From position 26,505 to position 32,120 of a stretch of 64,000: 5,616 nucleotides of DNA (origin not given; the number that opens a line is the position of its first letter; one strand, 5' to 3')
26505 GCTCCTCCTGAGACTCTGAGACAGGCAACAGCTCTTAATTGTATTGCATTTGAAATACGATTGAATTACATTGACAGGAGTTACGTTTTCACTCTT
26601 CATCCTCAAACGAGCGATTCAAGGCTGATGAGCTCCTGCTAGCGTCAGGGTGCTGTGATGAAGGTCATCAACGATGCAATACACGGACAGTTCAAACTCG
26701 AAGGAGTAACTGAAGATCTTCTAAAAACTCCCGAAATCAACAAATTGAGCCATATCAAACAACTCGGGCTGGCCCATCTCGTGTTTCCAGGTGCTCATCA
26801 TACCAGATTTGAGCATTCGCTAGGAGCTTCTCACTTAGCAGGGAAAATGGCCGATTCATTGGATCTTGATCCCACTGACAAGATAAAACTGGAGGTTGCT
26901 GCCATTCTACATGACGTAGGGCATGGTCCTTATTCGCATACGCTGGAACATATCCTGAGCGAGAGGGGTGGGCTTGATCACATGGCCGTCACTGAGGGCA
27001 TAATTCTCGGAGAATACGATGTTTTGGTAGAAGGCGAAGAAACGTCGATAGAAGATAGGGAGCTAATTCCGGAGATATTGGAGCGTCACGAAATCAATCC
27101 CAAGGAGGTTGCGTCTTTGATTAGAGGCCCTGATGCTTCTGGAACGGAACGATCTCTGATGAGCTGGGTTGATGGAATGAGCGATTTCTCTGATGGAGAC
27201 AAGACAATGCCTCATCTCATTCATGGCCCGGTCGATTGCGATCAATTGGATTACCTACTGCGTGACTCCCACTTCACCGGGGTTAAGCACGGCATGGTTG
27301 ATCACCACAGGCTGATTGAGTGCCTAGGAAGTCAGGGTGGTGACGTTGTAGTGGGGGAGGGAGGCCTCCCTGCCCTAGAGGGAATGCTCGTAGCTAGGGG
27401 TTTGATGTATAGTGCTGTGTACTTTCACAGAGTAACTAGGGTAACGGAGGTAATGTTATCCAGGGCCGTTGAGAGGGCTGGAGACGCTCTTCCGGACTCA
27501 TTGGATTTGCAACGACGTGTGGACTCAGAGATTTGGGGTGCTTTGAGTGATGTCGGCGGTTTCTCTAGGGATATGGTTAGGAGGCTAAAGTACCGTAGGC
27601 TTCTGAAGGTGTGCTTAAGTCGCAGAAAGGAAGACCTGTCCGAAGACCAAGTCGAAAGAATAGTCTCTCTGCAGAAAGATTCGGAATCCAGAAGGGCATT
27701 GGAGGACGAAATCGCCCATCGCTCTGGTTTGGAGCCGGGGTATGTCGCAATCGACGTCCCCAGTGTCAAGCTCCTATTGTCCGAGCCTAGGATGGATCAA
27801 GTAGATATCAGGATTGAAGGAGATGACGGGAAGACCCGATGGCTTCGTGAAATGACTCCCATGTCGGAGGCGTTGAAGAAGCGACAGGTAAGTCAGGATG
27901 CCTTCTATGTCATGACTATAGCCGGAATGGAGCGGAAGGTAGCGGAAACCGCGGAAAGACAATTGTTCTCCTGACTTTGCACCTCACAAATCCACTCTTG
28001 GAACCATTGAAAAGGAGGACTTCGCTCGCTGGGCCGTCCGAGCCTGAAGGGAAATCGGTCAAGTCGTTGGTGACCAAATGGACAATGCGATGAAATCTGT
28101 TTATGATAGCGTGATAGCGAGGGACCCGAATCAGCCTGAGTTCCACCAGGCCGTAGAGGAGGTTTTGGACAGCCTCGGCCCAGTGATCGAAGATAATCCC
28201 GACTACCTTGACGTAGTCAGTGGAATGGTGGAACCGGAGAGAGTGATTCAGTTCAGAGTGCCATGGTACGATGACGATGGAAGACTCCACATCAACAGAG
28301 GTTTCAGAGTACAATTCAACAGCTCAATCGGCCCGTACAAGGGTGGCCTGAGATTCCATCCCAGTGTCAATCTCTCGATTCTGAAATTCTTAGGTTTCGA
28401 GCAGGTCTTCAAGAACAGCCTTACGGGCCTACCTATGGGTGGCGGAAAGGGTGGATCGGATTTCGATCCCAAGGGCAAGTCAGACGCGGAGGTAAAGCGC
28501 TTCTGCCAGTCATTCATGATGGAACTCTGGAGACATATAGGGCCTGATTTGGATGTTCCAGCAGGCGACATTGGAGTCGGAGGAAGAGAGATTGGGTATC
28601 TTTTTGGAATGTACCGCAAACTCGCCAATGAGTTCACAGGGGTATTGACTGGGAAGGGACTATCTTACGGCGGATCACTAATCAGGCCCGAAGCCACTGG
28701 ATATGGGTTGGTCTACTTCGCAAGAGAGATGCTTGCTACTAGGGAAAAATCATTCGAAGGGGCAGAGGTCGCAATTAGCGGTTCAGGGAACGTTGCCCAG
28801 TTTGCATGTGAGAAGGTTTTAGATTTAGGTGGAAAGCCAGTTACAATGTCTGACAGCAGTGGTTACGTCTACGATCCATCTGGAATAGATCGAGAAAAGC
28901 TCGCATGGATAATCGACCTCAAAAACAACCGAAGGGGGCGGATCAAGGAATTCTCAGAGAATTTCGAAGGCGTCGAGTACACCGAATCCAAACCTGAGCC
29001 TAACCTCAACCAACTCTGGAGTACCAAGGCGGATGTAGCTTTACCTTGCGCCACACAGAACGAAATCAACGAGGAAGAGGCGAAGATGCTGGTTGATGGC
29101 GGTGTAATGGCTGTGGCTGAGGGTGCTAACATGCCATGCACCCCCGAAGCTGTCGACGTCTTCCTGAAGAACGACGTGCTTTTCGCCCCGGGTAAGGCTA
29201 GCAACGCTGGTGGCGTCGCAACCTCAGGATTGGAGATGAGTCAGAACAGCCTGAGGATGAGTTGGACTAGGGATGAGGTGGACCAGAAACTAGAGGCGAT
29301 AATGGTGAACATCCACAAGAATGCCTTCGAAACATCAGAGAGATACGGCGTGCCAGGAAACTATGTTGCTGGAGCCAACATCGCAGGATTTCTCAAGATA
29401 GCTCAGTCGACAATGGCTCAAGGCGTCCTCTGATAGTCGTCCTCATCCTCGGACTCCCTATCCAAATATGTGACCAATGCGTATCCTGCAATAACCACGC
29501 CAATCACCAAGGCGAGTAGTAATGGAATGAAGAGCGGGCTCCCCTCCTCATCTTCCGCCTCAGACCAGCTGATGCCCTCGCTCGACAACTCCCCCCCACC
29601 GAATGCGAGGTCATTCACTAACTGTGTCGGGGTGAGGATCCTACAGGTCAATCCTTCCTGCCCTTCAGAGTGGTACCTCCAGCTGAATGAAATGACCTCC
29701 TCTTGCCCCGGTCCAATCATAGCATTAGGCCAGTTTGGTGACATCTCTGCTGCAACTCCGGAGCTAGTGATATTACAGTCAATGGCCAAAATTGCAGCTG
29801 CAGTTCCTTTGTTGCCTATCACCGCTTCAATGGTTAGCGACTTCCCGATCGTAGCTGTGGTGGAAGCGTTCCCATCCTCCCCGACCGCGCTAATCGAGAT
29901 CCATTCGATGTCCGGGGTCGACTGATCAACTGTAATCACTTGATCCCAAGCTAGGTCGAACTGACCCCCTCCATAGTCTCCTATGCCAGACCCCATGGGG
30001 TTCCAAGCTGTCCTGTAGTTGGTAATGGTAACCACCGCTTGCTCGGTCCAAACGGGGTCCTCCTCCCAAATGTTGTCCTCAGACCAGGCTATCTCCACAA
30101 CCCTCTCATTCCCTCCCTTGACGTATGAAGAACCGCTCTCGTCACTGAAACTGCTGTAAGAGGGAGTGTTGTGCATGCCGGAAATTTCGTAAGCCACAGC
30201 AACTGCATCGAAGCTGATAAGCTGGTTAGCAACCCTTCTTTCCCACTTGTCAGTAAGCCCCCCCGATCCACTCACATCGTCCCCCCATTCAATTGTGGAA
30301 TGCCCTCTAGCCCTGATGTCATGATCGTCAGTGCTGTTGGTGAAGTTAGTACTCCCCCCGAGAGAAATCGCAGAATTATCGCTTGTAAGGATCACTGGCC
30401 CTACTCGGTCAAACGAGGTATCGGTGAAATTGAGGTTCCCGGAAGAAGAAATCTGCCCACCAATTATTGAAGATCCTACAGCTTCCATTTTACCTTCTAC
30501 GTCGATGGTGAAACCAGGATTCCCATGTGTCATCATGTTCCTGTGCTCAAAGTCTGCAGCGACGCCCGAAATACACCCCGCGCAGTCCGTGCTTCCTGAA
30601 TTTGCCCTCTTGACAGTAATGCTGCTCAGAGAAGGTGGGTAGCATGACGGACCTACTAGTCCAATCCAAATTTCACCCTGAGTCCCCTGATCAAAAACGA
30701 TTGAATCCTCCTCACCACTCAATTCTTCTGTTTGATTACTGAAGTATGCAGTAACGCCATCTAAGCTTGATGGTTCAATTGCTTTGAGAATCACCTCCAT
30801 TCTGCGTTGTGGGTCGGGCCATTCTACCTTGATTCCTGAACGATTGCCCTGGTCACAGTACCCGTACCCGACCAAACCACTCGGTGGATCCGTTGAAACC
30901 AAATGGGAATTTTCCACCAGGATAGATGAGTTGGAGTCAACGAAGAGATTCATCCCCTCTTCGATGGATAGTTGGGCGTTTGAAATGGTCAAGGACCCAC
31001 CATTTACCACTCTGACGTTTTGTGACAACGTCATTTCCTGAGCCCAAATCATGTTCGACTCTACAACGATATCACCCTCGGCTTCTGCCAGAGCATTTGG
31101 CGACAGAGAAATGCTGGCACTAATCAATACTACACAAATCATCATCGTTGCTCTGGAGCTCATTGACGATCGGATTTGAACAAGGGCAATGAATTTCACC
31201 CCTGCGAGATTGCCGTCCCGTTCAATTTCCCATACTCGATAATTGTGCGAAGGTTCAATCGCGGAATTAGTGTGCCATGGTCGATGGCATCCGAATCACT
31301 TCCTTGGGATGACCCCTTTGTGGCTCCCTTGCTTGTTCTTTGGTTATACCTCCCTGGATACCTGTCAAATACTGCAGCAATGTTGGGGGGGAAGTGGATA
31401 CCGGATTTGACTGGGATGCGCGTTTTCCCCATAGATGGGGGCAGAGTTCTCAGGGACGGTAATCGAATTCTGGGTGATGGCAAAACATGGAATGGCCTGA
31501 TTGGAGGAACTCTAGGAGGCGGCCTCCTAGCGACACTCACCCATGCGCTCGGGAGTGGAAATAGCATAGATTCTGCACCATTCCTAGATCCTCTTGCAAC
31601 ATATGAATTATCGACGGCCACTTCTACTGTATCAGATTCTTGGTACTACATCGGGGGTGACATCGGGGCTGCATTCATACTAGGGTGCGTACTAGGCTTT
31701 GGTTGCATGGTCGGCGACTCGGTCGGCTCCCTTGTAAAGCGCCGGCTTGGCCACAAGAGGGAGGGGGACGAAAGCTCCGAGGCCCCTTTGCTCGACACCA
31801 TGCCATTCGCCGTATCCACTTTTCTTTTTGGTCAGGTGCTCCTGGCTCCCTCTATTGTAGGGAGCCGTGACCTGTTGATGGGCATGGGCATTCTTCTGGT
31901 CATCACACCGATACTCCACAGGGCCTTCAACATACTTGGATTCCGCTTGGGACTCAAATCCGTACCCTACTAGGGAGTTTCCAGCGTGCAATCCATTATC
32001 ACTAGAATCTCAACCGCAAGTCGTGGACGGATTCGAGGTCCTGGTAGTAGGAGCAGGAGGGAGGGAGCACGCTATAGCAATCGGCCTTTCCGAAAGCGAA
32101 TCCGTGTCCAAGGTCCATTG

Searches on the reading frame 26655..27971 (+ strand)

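Call 10: search_protein_families(library=pfam, proteins=[window:26655-27971:+], max_evalue=0.01)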
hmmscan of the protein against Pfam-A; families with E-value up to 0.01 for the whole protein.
window:26655-27971:+ (439 aa): 2 families
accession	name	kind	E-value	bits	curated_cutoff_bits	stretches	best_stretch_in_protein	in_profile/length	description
PF19276.4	HD_assoc_2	-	3e-37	128.7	23.1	1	215-437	1-211/222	HD associated region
PF01966.28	HD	-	1.6e-11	44.9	22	1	51-122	1-71/116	HD domain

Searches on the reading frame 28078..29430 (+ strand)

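Call 10: search_protein_families(library=pfam, proteins=[window:28078-29430:+], max_evalue=0.01)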
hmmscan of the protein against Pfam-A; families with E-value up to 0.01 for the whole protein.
window:28078-29430:+ (451 aa): 2 families
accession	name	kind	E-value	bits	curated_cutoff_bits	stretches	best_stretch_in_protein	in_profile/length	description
PF00208.27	ELFV_dehydrog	-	4.7e-88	295.4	23.4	1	198-449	1-241/241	Glutamate/Leucine/Phenylalanine/Valine dehydrogenase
PF02812.23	ELFV_dehydrog_N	-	4.7e-52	175.5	25.3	1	53-181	1-129/129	Glu/Leu/Phe/Val dehydrogenase, dimerisation domain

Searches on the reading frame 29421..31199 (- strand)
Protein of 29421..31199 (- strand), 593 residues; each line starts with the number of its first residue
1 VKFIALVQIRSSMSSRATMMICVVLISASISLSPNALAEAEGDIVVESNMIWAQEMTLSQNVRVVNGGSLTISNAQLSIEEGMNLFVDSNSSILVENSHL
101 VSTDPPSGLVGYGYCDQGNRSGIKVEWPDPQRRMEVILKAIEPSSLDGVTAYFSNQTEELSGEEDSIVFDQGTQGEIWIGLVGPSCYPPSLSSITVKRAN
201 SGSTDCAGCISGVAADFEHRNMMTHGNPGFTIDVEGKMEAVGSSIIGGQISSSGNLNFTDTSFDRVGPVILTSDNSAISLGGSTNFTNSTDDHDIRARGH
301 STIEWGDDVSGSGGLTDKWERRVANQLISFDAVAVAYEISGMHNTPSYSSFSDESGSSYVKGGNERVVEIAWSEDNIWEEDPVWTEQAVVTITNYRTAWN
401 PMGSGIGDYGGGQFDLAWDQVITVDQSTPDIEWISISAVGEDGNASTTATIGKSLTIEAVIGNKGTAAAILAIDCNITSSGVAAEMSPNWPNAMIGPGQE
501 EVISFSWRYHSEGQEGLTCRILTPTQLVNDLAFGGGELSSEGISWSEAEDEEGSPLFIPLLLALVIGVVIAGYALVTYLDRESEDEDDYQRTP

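Call 10: search_protein_families(library=pfam, proteins=[window:29421-31199:-], max_evalue=0.01)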
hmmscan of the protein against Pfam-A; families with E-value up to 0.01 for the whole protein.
window:29421-31199:- (593 aa): 1 family
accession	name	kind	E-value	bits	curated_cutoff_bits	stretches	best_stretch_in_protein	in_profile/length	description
PF07705.17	CARDB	-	0.0043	17.7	22.7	0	445-518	11-80/101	CARDB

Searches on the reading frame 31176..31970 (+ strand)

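Call 10: search_protein_families(library=pfam, proteins=[window:31176-31970:+], max_evalue=0.01)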
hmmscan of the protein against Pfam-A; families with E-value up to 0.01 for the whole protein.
window:31176-31970:+ (265 aa): 2 families
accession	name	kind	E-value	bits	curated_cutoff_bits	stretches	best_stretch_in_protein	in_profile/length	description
PF01864.22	CarS-like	-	5.8e-28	98.5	22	2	158-265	79-175/175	CDP-archaeol synthase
PF01148.25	CTP_transf_1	-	1.9e-05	25.1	24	1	102-195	169-232/264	Cytidylyltransferase family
